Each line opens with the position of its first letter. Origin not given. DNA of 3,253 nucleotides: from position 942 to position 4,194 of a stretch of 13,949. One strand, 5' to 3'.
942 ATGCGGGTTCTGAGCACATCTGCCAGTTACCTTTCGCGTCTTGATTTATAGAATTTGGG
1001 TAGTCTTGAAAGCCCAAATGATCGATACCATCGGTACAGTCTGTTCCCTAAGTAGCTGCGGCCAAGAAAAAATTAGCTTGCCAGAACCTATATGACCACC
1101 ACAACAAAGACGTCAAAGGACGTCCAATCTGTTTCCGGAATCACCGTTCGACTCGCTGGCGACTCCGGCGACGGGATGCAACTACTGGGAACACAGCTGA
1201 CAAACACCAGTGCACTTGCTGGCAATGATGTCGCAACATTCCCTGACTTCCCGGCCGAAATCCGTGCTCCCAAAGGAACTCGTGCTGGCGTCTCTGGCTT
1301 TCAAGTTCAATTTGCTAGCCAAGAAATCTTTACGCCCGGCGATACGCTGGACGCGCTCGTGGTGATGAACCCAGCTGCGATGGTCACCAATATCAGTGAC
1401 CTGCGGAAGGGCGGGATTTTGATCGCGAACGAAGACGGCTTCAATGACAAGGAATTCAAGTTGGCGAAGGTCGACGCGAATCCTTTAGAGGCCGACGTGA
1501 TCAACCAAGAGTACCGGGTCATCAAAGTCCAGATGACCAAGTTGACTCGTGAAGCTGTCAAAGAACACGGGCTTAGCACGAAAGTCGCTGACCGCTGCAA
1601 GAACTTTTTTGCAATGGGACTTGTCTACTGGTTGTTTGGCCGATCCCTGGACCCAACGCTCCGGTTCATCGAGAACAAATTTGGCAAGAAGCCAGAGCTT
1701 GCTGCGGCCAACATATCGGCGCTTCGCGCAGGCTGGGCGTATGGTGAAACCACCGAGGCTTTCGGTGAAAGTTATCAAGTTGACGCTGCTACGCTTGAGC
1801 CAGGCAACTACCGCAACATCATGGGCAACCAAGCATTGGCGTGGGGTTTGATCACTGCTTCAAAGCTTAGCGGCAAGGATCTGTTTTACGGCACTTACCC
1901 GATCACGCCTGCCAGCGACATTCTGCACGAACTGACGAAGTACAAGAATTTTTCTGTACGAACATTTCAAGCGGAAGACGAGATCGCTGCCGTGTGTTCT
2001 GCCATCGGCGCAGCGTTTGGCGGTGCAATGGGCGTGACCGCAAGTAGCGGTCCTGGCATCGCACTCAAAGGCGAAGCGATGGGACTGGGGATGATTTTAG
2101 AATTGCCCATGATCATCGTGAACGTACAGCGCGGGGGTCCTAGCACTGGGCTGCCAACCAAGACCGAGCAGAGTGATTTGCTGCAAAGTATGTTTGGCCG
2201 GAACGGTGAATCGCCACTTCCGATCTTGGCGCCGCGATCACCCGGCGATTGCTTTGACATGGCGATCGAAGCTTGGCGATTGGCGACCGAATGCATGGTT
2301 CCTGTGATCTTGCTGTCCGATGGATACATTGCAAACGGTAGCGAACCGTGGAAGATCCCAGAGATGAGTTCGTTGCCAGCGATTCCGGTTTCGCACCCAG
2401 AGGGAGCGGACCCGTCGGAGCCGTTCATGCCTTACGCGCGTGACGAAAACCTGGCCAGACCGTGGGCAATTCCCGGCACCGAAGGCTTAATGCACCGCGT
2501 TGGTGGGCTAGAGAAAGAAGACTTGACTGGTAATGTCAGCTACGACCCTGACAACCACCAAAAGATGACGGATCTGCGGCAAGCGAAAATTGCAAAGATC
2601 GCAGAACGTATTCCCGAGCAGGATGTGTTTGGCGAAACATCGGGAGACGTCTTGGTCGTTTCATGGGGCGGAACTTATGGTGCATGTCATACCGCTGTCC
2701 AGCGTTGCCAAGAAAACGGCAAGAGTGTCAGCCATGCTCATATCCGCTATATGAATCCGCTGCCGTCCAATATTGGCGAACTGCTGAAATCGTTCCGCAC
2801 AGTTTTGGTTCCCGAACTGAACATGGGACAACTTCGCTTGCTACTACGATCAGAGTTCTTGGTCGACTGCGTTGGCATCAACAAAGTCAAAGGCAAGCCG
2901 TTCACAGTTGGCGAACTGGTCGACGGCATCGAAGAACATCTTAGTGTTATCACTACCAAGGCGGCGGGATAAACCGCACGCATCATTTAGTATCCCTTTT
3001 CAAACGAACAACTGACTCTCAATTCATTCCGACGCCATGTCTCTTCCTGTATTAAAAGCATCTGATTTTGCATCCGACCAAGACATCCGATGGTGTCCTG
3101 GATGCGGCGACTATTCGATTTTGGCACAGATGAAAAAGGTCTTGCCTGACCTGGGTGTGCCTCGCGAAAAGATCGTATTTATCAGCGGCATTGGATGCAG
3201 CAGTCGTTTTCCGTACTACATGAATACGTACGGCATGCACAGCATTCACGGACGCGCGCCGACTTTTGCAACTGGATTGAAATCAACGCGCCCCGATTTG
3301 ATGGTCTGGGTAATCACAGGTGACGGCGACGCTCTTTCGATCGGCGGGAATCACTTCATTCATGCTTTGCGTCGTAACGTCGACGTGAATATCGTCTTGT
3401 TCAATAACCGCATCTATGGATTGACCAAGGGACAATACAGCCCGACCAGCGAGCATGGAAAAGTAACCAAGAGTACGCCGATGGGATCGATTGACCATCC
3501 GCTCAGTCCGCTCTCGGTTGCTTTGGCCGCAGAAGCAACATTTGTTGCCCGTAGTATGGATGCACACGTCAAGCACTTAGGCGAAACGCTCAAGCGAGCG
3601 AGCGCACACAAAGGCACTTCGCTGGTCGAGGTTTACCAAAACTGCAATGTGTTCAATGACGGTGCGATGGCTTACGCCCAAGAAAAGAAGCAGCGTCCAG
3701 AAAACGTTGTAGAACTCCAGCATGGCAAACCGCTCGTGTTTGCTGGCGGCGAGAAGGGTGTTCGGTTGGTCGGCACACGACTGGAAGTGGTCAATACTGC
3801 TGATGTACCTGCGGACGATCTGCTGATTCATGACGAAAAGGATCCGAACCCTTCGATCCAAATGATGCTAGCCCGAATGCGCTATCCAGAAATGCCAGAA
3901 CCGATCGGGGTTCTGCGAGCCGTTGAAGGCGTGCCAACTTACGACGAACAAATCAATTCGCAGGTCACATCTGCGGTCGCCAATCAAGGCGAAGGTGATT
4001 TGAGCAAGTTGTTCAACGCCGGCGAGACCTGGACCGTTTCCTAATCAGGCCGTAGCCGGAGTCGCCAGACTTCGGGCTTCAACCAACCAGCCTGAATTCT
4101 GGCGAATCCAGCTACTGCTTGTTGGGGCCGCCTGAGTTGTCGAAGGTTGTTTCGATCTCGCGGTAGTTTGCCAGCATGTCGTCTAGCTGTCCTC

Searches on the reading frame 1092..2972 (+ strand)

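Call 6: search_protein_families(library=pfam, proteins=[window:1092-2972:+], max_evalue=0.01)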
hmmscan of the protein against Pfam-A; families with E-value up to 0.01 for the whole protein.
window:1092-2972:+ (626 aa): 3 families
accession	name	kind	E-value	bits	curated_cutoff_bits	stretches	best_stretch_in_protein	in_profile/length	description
PF01855.24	POR_N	-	1.9e-48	165.7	27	1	265-475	10-218/231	Pyruvate flavodoxin/ferredoxin oxidoreductase, thiamine diP-bdg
PF01558.24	POR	-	1.5e-26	94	27.4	1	26-214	2-171/173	Pyruvate ferredoxin/flavodoxin oxidoreductase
PF17147.9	PFOR_II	-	2.2e-05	25.2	27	1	519-581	2-70/102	Pyruvate:ferredoxin oxidoreductase core domain II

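Call 17: search_protein_families(library=ncbifam, proteins=[window:1092-2972:+], max_evalue=0.1)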
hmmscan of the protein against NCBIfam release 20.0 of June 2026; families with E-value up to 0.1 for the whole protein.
window:1092-2972:+ (626 aa): 15 families
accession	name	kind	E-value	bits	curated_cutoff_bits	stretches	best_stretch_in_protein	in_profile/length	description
TIGR03710.1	OAFO_sf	subfamily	1.5e-202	674.1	482.75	1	17-613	2-561/561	2-oxoacid:acceptor oxidoreductase subunit alpha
NF006412.0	PRK08659.1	equivalog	1.4e-76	258.1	411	1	243-616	8-376/378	2-oxoacid:acceptor oxidoreductase subunit alpha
NF041170.1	Oxoac_fdxalpha_Archa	equivalog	1.5e-71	241.6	800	1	138-618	137-624/636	2-oxoacid:ferredoxin oxidoreductase subunit alpha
NF007206.0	PRK09627.1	equivalog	4.1e-57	193.8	579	1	262-615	20-374/375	2-oxoglutarate synthase subunit alpha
NF005507.0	PRK07119.1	subfamily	2.8e-43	148.1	399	1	243-583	7-313/352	3-methyl-2-oxobutanoate dehydrogenase subunit VorB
NF040682.1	PorA_Arch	equivalog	1.4e-12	47.3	550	1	243-427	6-185/387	pyruvate synthase subunit PorA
NF007201.0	PRK09622.1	equivalog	3.9e-11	42.5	590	1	268-414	33-178/405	2-oxoacid:ferredoxin oxidoreductase subunit alpha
NF006232.0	PRK08366.1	equivalog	7.9e-10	37.9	646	1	267-349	29-114/394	2-ketoisovalerate ferredoxin oxidoreductase subunit alpha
NF045764.1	PhenlGlyoxDHPadG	equivalog_domain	1.2e-09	37.2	700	1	245-424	7-181/398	NADH-dependent phenylglyoxylate dehydrogenase subunit alpha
TIGR03336.1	IOR_alpha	equivalog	1.2e-08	33.8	650.9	1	243-414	5-166/595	indolepyruvate ferredoxin oxidoreductase subunit alpha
NF006233.0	PRK08367.1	equivalog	2e-05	23.7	625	1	244-344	8-106/394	pyruvate ferredoxin oxidoreductase subunit alpha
NF045791.1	OxalOxredalpha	equivalog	0.00035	19.7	500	0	255-328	15-90/395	oxalate oxidoreductase subunit alpha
TIGR02175.1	PorC_KorC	subfamily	0.03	14.1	81.1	1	18-137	3-123/177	2-oxoacid:acceptor oxidoreductase, gamma subunit, pyruvate/2-ketoisovalerate family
NF006323.0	PRK08537.1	equivalog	0.03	13.7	235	1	19-156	5-125/181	2-oxoacid:ferredoxin oxidoreductase subunit gamma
NF006211.0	PRK08338.1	equivalog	0.042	13.4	239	1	18-122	2-102/170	2-oxoacid:ferredoxin oxidoreductase subunit gamma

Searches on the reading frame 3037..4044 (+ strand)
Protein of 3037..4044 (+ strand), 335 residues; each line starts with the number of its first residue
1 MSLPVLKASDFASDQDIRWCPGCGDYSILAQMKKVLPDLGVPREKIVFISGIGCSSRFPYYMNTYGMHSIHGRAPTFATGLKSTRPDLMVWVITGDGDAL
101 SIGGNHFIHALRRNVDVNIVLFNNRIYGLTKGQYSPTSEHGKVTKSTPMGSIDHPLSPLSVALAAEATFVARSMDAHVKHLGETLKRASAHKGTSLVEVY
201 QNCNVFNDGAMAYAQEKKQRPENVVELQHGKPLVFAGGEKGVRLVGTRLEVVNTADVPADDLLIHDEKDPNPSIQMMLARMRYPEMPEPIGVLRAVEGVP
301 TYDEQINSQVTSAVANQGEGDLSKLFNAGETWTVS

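Call 6: search_protein_families(library=pfam, proteins=[window:3037-4044:+], max_evalue=0.01)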
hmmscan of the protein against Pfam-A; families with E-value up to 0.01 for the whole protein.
window:3037-4044:+ (335 aa): 1 family
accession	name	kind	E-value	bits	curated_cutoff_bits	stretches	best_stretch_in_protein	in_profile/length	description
PF02775.26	TPP_enzyme_C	-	1.6e-31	109.6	21.9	1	52-199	2-151/151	Thiamine pyrophosphate enzyme, C-terminal TPP binding domain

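Call 17: search_protein_families(library=ncbifam, proteins=[window:3037-4044:+], max_evalue=0.1)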
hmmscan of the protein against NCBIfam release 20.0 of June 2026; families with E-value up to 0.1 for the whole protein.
window:3037-4044:+ (335 aa): 35 families (the best 25 are shown)
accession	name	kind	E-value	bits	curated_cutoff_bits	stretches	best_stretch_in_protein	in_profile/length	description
NF008820.0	PRK11866.1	equivalog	1.1e-77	261.2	402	1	7-208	5-206/287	2-oxoacid ferredoxin oxidoreductase subunit beta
TIGR02177.1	PorB_KorB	subfamily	1.7e-76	257.4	261.9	1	18-208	2-192/286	2-oxoacid:acceptor oxidoreductase, beta subunit, pyruvate/2-ketoisovalerate family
NF041171.1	Oxoac_fdxbeta_Archa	equivalog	1.6e-72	244.3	423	1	18-209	4-195/296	2-oxoacid:ferredoxin oxidoreductase subunit beta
NF008821.0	PRK11869.1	equivalog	8.6e-64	215.2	438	1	13-208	10-205/286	2-oxoacid ferredoxin oxidoreductase subunit beta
NF007207.0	PRK09628.1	equivalog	4.9e-57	193.7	364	1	18-205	17-204/277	2-oxoglutarate ferredoxin oxidoreductase subunit beta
TIGR03336.1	IOR_alpha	equivalog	8.3e-12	44.2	650.9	1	19-210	358-538/595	indolepyruvate ferredoxin oxidoreductase subunit alpha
NF008819.1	PRK11865.1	equivalog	8.7e-10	38.3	405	1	18-204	19-213/300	pyruvate synthase subunit PorB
TIGR02176.1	pyruv_ox_red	equivalog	3e-09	35.3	911.35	1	90-205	956-1072/1167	pyruvate:ferredoxin (flavodoxin) oxidoreductase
NF008818.0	PRK11864.1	subfamily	1.2e-08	34.5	405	1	20-204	21-209/300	3-methyl-2-oxobutanoate dehydrogenase subunit beta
NF004772.0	PRK06112.1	subfamily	2.3e-07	29.5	673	1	77-207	445-565/578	acetolactate synthase catalytic subunit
NF045792.1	OxalOxredbeta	equivalog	1.2e-06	27.7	590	1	89-151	103-165/311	oxalate oxidoreductase subunit beta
NF005760.0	PRK07586.1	equivalog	1.2e-05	24.5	363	1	72-199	388-512/514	acetolactate synthase large subunit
TIGR03846.1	sulfopy_beta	equivalog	3.2e-05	23.9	221.5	1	47-150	16-126/182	sulfopyruvate decarboxylase subunit beta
TIGR04377.1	myo_inos_iolD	equivalog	0.00018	20.3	715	1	72-205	443-578/616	3D-(3,5/4)-trihydroxycyclohexane-1,2-dione acylhydrolase (decyclizing)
NF006052.0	PRK08199.1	subfamily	0.00026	19.4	539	1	78-205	424-541/559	thiamine pyrophosphate protein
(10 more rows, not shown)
